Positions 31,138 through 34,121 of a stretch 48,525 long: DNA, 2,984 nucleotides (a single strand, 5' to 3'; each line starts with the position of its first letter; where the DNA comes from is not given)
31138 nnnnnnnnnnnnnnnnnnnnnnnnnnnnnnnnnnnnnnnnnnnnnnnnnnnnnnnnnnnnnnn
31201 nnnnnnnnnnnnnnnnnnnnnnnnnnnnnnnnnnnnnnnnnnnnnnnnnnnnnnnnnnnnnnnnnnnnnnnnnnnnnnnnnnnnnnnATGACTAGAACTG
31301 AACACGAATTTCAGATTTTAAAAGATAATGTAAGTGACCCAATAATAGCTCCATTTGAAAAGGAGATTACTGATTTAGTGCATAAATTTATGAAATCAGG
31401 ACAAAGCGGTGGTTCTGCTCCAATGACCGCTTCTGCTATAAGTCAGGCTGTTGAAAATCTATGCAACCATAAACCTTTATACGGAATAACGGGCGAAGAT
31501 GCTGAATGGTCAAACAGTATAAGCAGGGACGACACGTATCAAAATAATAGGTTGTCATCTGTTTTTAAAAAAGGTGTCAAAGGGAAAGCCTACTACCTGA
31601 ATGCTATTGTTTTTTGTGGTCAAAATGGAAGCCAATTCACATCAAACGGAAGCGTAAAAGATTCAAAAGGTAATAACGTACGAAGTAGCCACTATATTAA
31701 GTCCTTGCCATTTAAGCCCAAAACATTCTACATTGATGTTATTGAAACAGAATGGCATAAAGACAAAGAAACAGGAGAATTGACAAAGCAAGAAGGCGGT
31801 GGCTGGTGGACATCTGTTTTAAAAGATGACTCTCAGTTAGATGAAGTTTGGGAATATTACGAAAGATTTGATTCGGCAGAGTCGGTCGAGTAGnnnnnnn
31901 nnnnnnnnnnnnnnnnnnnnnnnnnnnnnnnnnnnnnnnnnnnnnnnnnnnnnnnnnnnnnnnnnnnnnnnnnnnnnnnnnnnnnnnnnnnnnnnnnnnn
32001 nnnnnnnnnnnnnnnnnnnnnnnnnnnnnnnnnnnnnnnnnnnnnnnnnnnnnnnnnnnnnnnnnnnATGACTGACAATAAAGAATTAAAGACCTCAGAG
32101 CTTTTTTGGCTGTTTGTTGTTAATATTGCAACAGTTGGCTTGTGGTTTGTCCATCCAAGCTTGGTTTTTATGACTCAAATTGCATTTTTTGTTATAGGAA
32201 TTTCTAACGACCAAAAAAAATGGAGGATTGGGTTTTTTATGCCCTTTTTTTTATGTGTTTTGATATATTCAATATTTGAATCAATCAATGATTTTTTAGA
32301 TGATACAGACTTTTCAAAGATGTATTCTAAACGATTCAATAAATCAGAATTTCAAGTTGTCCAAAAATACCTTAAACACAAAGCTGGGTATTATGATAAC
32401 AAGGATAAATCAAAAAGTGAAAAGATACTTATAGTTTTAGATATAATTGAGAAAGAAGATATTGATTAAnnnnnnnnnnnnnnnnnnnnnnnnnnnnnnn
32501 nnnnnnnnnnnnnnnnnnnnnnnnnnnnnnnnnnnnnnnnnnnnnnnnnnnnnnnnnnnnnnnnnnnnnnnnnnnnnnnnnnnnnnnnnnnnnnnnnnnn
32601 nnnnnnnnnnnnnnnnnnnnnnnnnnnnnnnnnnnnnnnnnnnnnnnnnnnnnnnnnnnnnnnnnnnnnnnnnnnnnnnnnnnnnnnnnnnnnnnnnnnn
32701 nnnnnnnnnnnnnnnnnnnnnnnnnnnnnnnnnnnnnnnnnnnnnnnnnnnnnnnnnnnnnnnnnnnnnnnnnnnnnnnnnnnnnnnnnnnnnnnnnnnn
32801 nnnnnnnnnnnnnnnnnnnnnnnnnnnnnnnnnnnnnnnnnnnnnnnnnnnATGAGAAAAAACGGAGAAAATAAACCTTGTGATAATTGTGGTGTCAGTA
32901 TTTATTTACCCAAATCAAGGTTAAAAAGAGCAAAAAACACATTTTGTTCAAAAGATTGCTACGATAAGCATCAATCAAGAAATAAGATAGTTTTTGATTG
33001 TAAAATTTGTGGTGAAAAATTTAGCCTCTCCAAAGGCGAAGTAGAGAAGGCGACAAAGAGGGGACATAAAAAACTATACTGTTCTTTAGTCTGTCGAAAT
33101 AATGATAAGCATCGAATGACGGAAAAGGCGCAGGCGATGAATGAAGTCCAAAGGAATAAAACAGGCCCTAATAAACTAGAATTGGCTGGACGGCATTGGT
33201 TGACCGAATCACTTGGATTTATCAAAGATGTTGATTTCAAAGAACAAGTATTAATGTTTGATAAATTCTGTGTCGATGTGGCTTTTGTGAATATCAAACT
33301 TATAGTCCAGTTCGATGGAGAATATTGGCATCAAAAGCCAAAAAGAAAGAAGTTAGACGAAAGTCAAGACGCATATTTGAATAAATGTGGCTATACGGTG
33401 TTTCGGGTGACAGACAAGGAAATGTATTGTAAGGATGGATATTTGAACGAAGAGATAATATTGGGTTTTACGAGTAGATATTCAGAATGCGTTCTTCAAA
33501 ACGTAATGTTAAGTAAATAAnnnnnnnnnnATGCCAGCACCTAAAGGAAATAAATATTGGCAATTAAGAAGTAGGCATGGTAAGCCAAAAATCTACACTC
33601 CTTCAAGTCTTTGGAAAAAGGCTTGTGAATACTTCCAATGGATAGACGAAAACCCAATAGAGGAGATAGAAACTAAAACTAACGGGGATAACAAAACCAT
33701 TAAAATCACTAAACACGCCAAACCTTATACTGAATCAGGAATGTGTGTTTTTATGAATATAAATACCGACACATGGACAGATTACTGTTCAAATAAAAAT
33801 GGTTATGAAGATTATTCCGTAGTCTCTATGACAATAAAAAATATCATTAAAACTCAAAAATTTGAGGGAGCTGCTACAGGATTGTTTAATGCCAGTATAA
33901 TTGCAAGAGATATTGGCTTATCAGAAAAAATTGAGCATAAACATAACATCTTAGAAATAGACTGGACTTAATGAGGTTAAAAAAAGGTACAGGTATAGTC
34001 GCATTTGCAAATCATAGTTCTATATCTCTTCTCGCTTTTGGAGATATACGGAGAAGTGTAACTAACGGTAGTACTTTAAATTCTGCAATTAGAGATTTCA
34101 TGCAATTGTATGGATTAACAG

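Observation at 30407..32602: Array of single-gene cassettes, each bracketed by a repeated imperfect palindrome, directly downstream of the tyrosine recombinase (integron-like architecture)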

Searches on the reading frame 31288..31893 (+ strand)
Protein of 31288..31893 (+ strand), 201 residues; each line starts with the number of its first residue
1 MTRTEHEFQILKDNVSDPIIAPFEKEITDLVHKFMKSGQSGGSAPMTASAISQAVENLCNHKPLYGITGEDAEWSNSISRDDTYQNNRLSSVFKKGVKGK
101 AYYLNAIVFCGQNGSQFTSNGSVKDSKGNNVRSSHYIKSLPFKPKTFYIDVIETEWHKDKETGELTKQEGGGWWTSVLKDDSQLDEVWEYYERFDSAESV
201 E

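Call 13: search_protein_families(library=pfam, proteins=[window:31288-31893:+], max_evalue=0.01)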
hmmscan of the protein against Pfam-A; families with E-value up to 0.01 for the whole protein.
window:31288-31893:+ (201 aa): 1 family
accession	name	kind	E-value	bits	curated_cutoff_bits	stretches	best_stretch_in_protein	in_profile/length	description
PF25185.1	Tad3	-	1.5e-21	76.8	27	1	6-119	9-117/119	Type I Thoeris inhibitor Tad3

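Call 14: search_protein_families(library=phrogs, proteins=[window:31288-31893:+], max_evalue=0.01)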
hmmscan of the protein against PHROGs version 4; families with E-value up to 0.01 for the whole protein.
window:31288-31893:+ (201 aa): 1 family
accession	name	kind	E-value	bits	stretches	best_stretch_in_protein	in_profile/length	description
phrog_14697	-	unknown function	0.0081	16.7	0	30-102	139-211/244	-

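Call 18: find_encoding_contigs(protein=window:31288-31893:+, flank=6000, max_places=10)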
Protein window:31288-31893:+ (201 aa): no gene with exactly this product is on record in the collection.

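Call 20: search_dna_similar(query=window:31288-31893:+, collection=phages, mode=protein, max_rows=25)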
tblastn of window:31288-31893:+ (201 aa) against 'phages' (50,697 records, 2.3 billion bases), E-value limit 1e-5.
Records with a match: 4; places in all: 4; records where one place covers at least 80% of the query: 0.
Best place of each record, by identity: <60% 4.
By first word of the organism name: Vibrio 3; Rhizobium 1.
By host as written in the record: Vibrio owensii GRA50-12 2; Vibrio breoganii 1; Rhizobium phaseoli I1_23 1.
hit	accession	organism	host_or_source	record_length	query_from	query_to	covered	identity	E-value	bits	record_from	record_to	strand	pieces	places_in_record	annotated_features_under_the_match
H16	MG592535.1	Vibrio phage 1.168.O._10N.261.52.A10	Vibrio breoganii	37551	27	176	75%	30.6%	9e-6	51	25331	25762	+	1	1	coil containing protein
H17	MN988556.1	Rhizobium phage RHph_I1_23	Rhizobium phaseoli I1_23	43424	27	150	62%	31.5%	2e-6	53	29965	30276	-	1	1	hypothetical protein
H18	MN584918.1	Vibrio phage phi50-12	Vibrio owensii GRA50-12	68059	16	122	53%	35.5%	2e-11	68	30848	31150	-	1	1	hypothetical protein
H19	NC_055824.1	Vibrio phage phi50-12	Vibrio owensii GRA50-12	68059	16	122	53%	35.5%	2e-11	68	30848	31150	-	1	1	hypothetical protein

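Call 40: find_homologous_proteins(query=window:31288-31893:+, max_evalue=0.001)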
Query window:31288-31893:+ (201 aa): 841 proteins with E <= 0.001 among 881 candidates; the best 120 are listed.
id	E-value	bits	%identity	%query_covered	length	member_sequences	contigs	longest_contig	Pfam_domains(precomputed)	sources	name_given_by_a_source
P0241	1.5e-132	457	100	100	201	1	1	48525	PF25185.2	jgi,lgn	-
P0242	2.6e-79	284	66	98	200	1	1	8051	PF25185.2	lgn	-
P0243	9.5e-77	275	66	99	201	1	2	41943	PF25185.2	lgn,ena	-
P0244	1.8e-74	268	65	95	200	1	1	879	PF25185.2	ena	-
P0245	1.3e-71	259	60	96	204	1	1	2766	PF25185.2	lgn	-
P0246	2.5e-70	254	62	93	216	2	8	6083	PF25185.2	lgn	-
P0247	6.1e-69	250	61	96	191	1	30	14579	PF25185.2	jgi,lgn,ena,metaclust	jgi:hypothetical protein|metaclust:\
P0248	1.3e-68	249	63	94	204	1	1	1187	PF25185.2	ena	-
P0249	3.3e-68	247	64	95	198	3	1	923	PF25185.2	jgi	jgi:hypothetical protein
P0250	1.1e-67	246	61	96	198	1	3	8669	PF25185.2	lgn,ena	-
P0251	3.3e-67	244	64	93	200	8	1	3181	PF25185.2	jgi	-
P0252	3.6e-67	244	63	92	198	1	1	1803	PF25185.2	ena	-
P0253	4.8e-67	244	62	95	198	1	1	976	PF25185.2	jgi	-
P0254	2.5e-66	241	61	96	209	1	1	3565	PF25185.2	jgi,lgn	-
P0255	2.6e-66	241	60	96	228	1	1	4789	PF25185.2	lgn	-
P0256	2.8e-66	241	60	96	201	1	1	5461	PF25185.2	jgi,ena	-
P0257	6.2e-66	240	61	96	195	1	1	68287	PF25185.2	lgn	-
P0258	7.6e-66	240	60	95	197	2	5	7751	PF25185.2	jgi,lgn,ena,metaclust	metaclust:\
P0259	1.2e-65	239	59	96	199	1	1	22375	PF25185.2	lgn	-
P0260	1.4e-65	239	61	96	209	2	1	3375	PF25185.2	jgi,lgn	-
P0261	2.9e-65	238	61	96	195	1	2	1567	PF25185.2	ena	-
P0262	9.4e-65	236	60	96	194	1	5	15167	PF25185.2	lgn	-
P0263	1.1e-64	236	58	96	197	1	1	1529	PF25185.2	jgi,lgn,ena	-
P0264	1.4e-64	236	62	96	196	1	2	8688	PF25185.2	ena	-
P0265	1.8e-63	232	59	96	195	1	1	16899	PF25185.2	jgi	jgi:hypothetical protein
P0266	2.1e-63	232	62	95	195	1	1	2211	PF25185.2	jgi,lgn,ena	-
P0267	3.0e-63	231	58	96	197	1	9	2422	PF25185.2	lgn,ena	-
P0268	5.1e-63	230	56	95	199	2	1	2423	PF25185.2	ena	-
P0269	8.7e-63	230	58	96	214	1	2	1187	PF25185.2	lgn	-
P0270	2.1e-62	228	60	94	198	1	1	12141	PF25185.2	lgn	-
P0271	2.5e-62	228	62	94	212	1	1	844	PF25185.2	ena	-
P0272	2.6e-62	228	61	96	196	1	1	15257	PF25185.2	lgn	-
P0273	2.8e-62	228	61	96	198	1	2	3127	PF25185.2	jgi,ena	jgi:hypothetical protein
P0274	8.0e-62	227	52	98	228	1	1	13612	PF25185.2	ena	-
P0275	1.0e-61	226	59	97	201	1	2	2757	PF25185.2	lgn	-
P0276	1.3e-61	226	62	94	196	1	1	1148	PF25185.2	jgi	jgi:hypothetical protein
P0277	1.7e-61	226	56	100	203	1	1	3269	PF25185.2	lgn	-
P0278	1.9e-61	225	62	94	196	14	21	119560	PF25185.2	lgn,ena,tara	tara:strand:+ start:109 stop:699 length:591 start_codon:yes stop_codon:yes gene_type:complete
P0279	4.3e-61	224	60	95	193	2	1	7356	PF25185.2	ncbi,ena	-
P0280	7.3e-61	223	62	94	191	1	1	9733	PF25185.2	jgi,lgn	-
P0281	9.4e-61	223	58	98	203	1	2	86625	PF25185.2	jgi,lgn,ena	-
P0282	9.5e-61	223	56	97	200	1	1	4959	PF25185.2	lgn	-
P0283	1.6e-60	222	61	93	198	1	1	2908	PF25185.2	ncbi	ncbi:MAG: hypothetical protein V3W20_08195 [Candidatus Neomarinimicrobiota bacterium]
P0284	1.8e-60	222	60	95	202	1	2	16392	PF25185.2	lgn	-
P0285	2.6e-60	222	55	100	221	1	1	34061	PF25185.2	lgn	-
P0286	2.6e-60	222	62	94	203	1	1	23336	PF25185.2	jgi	jgi:hypothetical protein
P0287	2.9e-60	221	58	95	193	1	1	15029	PF25185.2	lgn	-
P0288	3.7e-60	221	61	93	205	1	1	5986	PF25185.2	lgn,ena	-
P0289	8.1e-60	220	57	96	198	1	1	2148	PF25185.2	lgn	-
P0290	1.1e-59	220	55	97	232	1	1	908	PF25185.2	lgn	-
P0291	1.1e-59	220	58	95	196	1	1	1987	PF25185.2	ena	-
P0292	2.7e-59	218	56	97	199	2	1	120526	PF25185.2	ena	-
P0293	3.1e-59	218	63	93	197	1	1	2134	PF25185.2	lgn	-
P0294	4.0e-59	218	60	97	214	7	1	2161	PF25185.2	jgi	jgi:hypothetical protein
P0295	4.5e-59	218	57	97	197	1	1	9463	PF25185.2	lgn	-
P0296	5.8e-59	217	61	93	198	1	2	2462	PF25185.2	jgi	jgi:hypothetical protein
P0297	1.0e-58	216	54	95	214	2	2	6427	PF25185.2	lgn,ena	-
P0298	1.3e-58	216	59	94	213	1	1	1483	PF25185.2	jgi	-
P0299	2.6e-58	215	54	97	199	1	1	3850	PF25185.2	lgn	-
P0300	3.0e-58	215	60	93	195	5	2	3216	PF25185.2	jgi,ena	-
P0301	4.3e-58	214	57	95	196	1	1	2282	PF25185.2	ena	-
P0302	5.6e-58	214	57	95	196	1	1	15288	PF25185.2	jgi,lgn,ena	-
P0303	8.9e-58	213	59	87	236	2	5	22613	PF25185.2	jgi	-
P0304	1.3e-57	213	52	96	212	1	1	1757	PF25185.2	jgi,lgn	-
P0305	2.2e-57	212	56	95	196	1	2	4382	PF25185.2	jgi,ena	-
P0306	3.6e-57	211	55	95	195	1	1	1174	PF25185.2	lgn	-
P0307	3.7e-57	211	54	97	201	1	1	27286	PF25185.2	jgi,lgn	jgi:hypothetical protein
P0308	7.9e-57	210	54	96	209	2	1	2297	PF25185.2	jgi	jgi:hypothetical protein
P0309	8.1e-57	210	57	98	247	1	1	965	PF25185.2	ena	-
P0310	9.0e-57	210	54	96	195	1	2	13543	PF25185.2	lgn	-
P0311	1.2e-56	210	55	97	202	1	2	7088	PF25185.2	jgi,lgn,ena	-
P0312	1.3e-56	210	58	93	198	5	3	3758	PF25185.2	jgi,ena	-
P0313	1.4e-56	209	55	95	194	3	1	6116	PF25185.2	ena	-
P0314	1.5e-56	209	57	94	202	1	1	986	PF25185.2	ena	-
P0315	1.5e-56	209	54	97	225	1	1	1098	PF25185.2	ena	-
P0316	2.4e-56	209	63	84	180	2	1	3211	PF25185.2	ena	-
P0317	2.6e-56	209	53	97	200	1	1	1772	PF25185.2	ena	-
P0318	2.9e-56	208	59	93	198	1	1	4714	PF25185.2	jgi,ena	-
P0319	3.9e-56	208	56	93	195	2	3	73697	PF25185.2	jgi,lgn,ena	-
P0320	5.5e-56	208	51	97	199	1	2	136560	PF25185.2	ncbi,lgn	-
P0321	8.1e-56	207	54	96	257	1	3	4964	PF25185.2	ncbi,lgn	-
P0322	2.6e-55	205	57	92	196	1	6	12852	PF25185.2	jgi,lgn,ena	-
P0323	3.9e-55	205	55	97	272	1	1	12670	PF25185.2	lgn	-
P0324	5.1e-55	204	57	93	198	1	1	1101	PF25185.2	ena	-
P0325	5.4e-55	204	56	95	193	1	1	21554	PF25185.2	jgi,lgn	-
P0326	2.0e-54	202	53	96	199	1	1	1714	PF25185.2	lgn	-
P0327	2.2e-54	202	54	96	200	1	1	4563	PF25185.2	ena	-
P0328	2.4e-54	202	53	97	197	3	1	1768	PF25185.2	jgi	-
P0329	2.5e-54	202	55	95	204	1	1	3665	PF25185.2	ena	-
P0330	2.9e-54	202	53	97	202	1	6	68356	PF25185.2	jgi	jgi:hypothetical protein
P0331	4.6e-54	201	57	95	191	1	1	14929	PF25185.2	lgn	-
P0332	6.0e-54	201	53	96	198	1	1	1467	PF25185.2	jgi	-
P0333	9.5e-54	200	55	95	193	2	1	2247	PF25185.2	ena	-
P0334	1.9e-53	199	57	94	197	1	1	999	PF25185.2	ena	-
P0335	2.0e-53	199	55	94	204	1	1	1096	PF25185.2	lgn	-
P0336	2.1e-53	199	49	96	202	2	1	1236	PF25185.2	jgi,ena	-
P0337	2.2e-53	199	51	95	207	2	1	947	PF25185.2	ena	-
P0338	2.3e-53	199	53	96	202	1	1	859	PF25185.2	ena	-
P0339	2.9e-53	199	54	97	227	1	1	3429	PF25185.2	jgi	jgi:hypothetical protein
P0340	5.7e-53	198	49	96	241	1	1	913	PF25185.2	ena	-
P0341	6.1e-53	198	52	96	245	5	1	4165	PF25185.2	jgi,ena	-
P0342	7.3e-53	197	50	95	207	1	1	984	PF25185.2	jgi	-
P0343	1.9e-52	196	54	95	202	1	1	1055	PF25185.2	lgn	-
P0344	2.0e-52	196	52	96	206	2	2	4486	PF25185.2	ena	-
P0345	2.1e-52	196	54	96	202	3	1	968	PF25185.2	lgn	-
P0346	2.7e-52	195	52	97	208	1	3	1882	PF25185.2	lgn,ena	-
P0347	2.7e-52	195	57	95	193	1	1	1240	PF25185.2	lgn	-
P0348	3.2e-52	195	52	96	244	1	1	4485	PF25185.2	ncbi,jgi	jgi:hypothetical protein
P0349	6.3e-52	194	54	95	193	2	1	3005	PF25185.2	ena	-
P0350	7.1e-52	194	54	88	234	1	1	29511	PF25185.2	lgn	-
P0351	8.2e-52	194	56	95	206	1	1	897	PF25185.2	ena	-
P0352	9.2e-52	194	52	97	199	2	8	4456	PF25185.2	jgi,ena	-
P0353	1.1e-51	193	55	93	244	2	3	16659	PF25185.2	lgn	-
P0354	1.4e-51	193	51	98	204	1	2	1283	PF25185.2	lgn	-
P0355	1.9e-51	193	52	98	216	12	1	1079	PF25185.2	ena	-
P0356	2.0e-51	193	54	88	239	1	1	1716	PF25185.2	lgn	-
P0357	2.1e-51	193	51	97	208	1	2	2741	PF25185.2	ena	-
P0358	2.7e-51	192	51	92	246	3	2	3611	PF25185.2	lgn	-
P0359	2.7e-51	192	58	83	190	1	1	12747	PF25185.2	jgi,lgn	-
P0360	3.7e-51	192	53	97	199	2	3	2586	PF25185.2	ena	-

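Call 41: find_encoding_contigs(protein=P0243, flank=6000, max_places=2)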
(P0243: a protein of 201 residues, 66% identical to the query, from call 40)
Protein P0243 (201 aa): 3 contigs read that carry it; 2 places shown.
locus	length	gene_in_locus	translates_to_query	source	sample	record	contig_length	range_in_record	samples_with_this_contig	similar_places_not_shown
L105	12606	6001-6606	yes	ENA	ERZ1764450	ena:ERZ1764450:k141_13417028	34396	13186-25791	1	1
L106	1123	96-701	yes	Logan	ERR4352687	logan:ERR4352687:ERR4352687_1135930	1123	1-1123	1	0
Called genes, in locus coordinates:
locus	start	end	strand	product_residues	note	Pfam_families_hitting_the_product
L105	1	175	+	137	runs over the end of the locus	-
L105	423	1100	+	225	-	PF04383:KilA-N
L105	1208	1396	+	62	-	-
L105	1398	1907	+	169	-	-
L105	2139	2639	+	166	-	PF16677:GP3_package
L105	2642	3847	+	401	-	PF04466:Terminase_3, PF17288:Terminase_3C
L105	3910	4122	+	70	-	-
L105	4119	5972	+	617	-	-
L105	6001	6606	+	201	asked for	PF25185:Tad3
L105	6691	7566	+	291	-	-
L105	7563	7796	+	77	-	-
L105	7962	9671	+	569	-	-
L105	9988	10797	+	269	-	-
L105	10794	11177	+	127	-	-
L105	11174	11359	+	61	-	PF04448:DUF551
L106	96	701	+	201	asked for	PF25185:Tad3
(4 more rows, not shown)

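Call 42: find_encoding_contigs(protein=P0242, flank=6000, max_places=2)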
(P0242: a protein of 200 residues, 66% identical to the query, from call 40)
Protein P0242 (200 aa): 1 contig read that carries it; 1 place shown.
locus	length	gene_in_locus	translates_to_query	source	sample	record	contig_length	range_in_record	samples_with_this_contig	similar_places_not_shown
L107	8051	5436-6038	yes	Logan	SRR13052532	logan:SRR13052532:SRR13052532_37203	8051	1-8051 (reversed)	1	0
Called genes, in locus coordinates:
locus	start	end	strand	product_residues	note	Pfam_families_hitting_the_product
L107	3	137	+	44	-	?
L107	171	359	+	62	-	-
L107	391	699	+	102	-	-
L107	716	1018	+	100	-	-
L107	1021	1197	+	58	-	-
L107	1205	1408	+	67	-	-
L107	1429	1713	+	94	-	-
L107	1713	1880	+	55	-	-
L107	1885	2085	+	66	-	-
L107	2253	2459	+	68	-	-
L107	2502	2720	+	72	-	-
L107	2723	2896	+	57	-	-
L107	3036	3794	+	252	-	PF07505:DUF5131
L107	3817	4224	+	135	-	-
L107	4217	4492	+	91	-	-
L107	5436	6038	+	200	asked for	PF25185:Tad3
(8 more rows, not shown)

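Call 70: search_protein_families(library=ncbifam, proteins=[window:31288-31893:+], max_evalue=1)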
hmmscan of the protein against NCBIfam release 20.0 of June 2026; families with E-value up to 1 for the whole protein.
window:31288-31893:+ (201 aa): 0 families

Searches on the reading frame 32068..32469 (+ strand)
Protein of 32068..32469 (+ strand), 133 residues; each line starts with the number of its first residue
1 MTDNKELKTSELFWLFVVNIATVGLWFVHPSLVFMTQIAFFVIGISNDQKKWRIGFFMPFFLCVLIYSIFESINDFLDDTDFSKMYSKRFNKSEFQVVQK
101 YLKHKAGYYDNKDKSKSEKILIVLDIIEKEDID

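Call 13: search_protein_families(library=pfam, proteins=[window:32068-32469:+], max_evalue=0.01)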
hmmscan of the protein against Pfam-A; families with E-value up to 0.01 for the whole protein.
window:32068-32469:+ (133 aa): 0 families

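Call 14: search_protein_families(library=phrogs, proteins=[window:32068-32469:+], max_evalue=0.01)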
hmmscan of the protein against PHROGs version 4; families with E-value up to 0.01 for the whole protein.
window:32068-32469:+ (133 aa): 0 families

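Call 70: search_protein_families(library=ncbifam, proteins=[window:32068-32469:+], max_evalue=1)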
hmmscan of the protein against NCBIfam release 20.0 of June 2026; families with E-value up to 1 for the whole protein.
window:32068-32469:+ (133 aa): 0 families

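Call 77: search_protein_representatives(protein=window:32068-32466:+)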
Query: 133 residues. Proteins with E-value up to 0.001 (for the whole library): 2; up to 1e-10: 1; up to 1e-30: 1. The best 2 are listed.
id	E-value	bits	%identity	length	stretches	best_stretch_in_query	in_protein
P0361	3.9e-82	288.8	100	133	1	1-133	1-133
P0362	4.6e-04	36.2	35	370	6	95-123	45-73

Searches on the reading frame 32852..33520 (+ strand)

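Call 13: search_protein_families(library=pfam, proteins=[window:32852-33520:+], max_evalue=0.01)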
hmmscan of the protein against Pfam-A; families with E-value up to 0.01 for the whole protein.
window:32852-33520:+ (222 aa): 2 families
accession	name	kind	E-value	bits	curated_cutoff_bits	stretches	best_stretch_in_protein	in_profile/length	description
PF04480.18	DUF559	-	1.9e-10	41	20.6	1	120-203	26-105/109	Protein of unknown function (DUF559)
PF18741.7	MTES_1575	-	1.6e-05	25.4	38.2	1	136-194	22-84/96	REase_MTES_1575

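Call 14: search_protein_families(library=phrogs, proteins=[window:32852-33520:+], max_evalue=0.01)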
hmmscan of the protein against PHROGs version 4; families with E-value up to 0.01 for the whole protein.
window:32852-33520:+ (222 aa): 0 families

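Call 70: search_protein_families(library=ncbifam, proteins=[window:32852-33520:+], max_evalue=1)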
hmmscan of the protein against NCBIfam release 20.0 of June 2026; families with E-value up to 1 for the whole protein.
window:32852-33520:+ (222 aa): 4 families
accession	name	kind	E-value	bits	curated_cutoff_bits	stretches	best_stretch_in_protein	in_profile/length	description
TIGR00632.1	vsr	subfamily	0.0021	18.3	97.85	1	85-175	3-86/119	DNA mismatch endonuclease Vsr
NF007294.0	PRK09767.1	equivalog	0.0048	17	218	1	125-205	33-109/117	DUF559 domain-containing protein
NF041023.1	PP0621_fam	subfamily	0.2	12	45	1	10-36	45-70/71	PP0621 family protein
NF041288.1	YdaE_coli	subfamily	0.96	9.6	35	0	17-41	21-45/50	YdaE family protein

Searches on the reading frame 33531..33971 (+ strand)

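Call 13: search_protein_families(library=pfam, proteins=[window:33531-33971:+], max_evalue=0.01)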
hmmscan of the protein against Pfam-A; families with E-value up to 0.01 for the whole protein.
window:33531-33971:+ (146 aa): 1 family
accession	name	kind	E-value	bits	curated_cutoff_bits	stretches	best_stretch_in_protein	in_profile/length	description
PF16677.11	GP3_package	-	5.2e-21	75.2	29.4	1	17-135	1-104/105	DNA-packaging protein gp3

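Call 14: search_protein_families(library=phrogs, proteins=[window:33531-33971:+], max_evalue=0.01)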
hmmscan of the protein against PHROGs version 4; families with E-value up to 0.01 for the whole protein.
window:33531-33971:+ (146 aa): 1 family
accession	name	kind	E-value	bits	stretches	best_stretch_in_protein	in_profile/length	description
phrog_606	-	head and packaging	1.4e-39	136.8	1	1-139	3-139/167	terminase small subunit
